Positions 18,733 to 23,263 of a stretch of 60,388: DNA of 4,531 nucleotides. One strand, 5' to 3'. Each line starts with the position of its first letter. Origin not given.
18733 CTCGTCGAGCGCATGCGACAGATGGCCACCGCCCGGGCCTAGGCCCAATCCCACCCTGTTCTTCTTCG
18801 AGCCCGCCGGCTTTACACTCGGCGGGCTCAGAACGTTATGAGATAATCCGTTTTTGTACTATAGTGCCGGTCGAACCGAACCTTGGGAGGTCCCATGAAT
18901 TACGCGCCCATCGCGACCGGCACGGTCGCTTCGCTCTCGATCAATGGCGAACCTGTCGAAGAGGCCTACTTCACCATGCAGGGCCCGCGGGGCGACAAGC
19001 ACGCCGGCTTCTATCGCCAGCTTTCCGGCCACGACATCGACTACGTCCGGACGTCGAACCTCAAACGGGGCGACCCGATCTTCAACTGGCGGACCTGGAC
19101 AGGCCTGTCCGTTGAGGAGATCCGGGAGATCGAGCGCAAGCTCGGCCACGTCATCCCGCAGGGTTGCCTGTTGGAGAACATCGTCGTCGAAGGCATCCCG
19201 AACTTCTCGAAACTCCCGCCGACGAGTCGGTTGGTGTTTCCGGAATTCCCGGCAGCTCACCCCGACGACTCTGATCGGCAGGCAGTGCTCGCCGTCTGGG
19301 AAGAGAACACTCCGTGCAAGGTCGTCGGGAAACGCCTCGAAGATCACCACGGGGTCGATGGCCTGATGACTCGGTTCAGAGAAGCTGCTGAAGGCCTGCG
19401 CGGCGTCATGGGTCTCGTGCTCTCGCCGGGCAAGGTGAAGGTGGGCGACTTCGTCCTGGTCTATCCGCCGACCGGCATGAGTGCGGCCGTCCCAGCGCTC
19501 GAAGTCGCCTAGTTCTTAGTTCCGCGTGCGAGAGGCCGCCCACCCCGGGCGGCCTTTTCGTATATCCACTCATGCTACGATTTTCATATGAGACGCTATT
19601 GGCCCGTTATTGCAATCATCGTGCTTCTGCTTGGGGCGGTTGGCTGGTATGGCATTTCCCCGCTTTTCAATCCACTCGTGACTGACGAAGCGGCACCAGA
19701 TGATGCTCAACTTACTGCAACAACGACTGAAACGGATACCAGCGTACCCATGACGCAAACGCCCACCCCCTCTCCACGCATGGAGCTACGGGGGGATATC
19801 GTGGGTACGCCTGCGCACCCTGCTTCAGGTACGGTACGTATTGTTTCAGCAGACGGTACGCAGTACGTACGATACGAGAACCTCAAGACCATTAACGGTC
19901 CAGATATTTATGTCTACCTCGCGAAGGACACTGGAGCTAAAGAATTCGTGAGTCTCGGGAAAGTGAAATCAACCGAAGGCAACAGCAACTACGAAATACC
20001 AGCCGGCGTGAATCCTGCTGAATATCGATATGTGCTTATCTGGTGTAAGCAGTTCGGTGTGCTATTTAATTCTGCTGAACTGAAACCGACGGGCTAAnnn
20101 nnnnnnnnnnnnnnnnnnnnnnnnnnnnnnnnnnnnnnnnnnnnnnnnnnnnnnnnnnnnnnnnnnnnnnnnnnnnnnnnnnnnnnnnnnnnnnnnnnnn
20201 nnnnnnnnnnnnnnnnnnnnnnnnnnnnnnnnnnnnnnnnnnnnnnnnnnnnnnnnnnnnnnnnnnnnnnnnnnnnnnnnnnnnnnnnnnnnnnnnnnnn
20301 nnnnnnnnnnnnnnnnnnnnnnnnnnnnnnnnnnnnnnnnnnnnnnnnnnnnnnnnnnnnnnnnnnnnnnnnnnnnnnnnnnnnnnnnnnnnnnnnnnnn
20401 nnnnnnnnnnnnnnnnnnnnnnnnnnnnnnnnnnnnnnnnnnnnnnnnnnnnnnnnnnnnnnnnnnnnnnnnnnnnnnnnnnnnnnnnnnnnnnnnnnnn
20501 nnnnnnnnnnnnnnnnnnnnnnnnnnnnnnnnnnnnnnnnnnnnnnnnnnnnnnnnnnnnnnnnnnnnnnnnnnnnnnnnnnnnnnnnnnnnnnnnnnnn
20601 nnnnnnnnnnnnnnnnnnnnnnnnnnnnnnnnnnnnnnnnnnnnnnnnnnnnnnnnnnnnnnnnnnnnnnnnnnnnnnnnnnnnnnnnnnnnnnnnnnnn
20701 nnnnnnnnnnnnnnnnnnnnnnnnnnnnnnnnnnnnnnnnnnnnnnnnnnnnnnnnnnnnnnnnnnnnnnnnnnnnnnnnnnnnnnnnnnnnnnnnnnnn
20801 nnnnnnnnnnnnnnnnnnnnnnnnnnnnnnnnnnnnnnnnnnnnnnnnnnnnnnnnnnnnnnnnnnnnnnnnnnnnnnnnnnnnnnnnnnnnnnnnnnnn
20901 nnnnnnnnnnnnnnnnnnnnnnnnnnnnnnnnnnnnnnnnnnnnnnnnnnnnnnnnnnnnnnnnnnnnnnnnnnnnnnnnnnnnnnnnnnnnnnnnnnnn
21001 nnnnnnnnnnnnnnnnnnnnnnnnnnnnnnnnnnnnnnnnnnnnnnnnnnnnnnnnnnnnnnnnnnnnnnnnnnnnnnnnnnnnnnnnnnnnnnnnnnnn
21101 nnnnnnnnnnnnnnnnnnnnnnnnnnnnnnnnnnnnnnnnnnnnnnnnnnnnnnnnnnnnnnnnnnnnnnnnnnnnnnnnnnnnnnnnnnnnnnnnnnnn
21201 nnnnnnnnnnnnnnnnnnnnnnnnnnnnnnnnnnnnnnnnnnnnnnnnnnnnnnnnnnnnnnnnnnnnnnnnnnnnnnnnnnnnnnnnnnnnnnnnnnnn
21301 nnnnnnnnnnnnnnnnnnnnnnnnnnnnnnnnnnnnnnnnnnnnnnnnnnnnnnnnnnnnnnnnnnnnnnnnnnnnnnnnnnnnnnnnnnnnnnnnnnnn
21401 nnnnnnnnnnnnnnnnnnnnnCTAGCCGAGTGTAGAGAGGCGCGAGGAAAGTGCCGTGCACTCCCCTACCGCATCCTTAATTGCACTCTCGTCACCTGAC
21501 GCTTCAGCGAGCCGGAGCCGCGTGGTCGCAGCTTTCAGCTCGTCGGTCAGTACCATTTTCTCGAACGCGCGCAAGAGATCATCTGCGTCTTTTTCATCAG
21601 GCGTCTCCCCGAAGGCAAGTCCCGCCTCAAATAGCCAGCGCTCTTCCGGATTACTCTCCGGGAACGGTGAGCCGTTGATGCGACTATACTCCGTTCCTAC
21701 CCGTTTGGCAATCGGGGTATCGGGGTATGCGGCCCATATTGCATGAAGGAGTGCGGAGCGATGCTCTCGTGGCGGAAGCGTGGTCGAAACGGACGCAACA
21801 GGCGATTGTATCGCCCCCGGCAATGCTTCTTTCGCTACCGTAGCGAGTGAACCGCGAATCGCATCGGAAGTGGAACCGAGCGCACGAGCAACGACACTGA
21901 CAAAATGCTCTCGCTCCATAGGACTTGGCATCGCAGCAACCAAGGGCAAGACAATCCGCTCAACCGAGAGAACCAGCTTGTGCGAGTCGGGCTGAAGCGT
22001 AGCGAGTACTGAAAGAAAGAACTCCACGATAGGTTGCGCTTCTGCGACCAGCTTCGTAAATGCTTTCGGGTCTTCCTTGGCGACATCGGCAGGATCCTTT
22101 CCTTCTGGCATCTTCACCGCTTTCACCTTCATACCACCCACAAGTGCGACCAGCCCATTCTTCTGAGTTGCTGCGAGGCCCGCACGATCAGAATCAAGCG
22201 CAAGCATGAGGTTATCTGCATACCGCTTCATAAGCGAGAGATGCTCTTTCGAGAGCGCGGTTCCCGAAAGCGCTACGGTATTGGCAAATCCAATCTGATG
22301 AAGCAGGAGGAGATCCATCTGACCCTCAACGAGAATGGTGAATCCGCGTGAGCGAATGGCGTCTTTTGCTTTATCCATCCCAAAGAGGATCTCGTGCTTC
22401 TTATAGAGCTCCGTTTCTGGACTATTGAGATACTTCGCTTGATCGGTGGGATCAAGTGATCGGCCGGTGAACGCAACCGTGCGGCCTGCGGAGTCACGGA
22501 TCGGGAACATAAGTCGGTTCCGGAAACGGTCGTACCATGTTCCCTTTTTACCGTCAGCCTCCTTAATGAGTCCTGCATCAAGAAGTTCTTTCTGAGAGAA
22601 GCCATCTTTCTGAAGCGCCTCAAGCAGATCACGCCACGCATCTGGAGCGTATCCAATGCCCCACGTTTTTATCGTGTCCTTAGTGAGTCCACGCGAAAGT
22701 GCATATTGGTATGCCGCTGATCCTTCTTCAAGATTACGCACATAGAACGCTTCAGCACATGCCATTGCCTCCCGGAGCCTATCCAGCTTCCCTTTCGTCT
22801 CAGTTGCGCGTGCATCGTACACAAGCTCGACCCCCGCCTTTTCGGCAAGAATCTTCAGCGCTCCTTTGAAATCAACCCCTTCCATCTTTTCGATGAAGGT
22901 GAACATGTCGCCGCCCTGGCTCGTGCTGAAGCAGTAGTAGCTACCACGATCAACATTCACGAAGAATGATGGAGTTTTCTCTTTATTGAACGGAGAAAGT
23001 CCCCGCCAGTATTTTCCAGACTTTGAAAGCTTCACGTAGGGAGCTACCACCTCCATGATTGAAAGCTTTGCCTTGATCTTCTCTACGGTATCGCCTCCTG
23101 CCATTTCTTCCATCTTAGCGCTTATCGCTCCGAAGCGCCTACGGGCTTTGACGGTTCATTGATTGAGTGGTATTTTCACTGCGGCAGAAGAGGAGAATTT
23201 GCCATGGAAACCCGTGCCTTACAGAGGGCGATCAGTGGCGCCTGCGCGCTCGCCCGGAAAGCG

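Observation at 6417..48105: Core genes look systematically leaderless (TAnnnT 6-7 nt before ATG), orphan genes are SD-led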

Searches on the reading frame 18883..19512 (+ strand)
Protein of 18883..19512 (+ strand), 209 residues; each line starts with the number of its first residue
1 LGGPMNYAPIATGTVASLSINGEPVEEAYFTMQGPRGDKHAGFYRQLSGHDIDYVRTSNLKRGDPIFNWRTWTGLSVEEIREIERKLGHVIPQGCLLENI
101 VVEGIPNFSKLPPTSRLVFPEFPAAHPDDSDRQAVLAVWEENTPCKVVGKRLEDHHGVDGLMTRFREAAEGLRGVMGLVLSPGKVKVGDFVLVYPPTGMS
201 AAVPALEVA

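Call 6: search_protein_families(library=pfam, proteins=[window:18883-19512:+], max_evalue=0.01)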
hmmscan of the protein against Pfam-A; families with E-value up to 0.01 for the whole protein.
window:18883-19512:+ (209 aa): 1 family
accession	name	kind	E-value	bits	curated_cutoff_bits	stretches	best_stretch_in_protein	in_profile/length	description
PF03473.23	MOSC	-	1.5e-12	48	22.7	1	75-191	15-119/120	MOSC domain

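Call 55: find_homologous_proteins(query=window:18895-19512:+, max_evalue=0.00001)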
Query window:18895-19512:+ (205 aa): 91 proteins with E <= 0.00001 among 405 candidates.
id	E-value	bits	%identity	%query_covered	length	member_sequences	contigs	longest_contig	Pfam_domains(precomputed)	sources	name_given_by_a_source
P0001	8.5e-136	468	100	100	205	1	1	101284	PF03473.24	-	-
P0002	4.4e-86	306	70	94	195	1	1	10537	PF03473.24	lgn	-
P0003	3.9e-78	280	66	95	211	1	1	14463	PF03473.24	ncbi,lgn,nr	ncbi:MAG: hypothetical protein JWO84_29 [Parcubacteria group bacterium]|nr:hypothetical protein [Par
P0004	5.7e-73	263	65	94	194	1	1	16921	PF03473.24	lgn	-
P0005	6.5e-72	259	62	93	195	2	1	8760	PF03473.24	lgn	-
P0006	2.0e-71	258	62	95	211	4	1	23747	PF03473.24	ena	-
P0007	1.2e-70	255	61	94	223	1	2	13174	PF03473.24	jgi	jgi:hypothetical protein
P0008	1.7e-70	255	62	95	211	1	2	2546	PF03473.24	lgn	-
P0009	8.5e-70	253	62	94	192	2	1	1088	PF03473.24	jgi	jgi:hypothetical protein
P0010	5.3e-69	250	61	94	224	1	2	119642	PF03473.24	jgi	jgi:hypothetical protein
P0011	5.8e-69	250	62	92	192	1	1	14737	PF03473.24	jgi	-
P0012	8.7e-69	249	63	94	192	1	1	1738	PF03473.24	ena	-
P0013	1.4e-68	249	61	94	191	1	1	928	PF03473.24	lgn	-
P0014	8.5e-68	246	62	94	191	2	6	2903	PF03473.24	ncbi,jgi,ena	jgi:hypothetical protein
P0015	1.5e-67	245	61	94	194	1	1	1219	PF03473.24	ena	-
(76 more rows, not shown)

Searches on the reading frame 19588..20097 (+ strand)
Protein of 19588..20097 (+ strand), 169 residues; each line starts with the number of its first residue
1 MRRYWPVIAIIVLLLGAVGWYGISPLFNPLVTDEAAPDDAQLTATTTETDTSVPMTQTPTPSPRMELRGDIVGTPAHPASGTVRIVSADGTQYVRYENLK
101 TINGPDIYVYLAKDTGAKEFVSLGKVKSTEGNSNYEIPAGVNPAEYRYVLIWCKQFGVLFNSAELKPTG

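Call 7: search_protein_families(library=pfam, proteins=[window:19588-20097:+], max_evalue=0.01)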
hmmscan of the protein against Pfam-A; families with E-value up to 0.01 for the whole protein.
window:19588-20097:+ (169 aa): 1 family
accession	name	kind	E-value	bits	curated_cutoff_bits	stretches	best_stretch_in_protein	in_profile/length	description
PF10517.14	DM13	-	8e-19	68.7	25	1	75-165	5-105/105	Electron transfer DM13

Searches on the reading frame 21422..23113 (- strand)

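Call 7: search_protein_families(library=pfam, proteins=[window:21422-23113:-], max_evalue=0.01)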
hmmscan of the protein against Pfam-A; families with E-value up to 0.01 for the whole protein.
window:21422-23113:- (563 aa): 8 families
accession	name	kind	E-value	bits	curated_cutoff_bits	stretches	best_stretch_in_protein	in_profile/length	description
PF08275.17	DNAG_N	-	4.2e-41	140.5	26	1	124-250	2-128/128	DNA primase catalytic core, N-terminal domain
PF01807.25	Zn_ribbon_DnaG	-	1.5e-26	92.5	24.9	1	9-100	5-96/98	CHC2 zinc finger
PF13155.12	Toprim_2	-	1e-17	64.7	22.1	1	260-344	1-87/88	Toprim-like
PF13662.12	Toprim_4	-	1.5e-13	51.2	25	1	260-331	4-82/85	Toprim domain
PF01751.28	Toprim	-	5.5e-10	39.7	23.1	1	260-318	3-75/96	Toprim domain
PF13362.12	Toprim_3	-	4.6e-05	24.2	27.2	1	260-347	3-91/95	Toprim domain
PF10410.14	DnaB_bind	-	0.0033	18.1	20.6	0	387-413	26-52/56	DnaB-helicase binding domain of primase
PF19955.5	EAD1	-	0.0092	16.8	24.2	0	134-180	25-71/90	Effector-associated domain 1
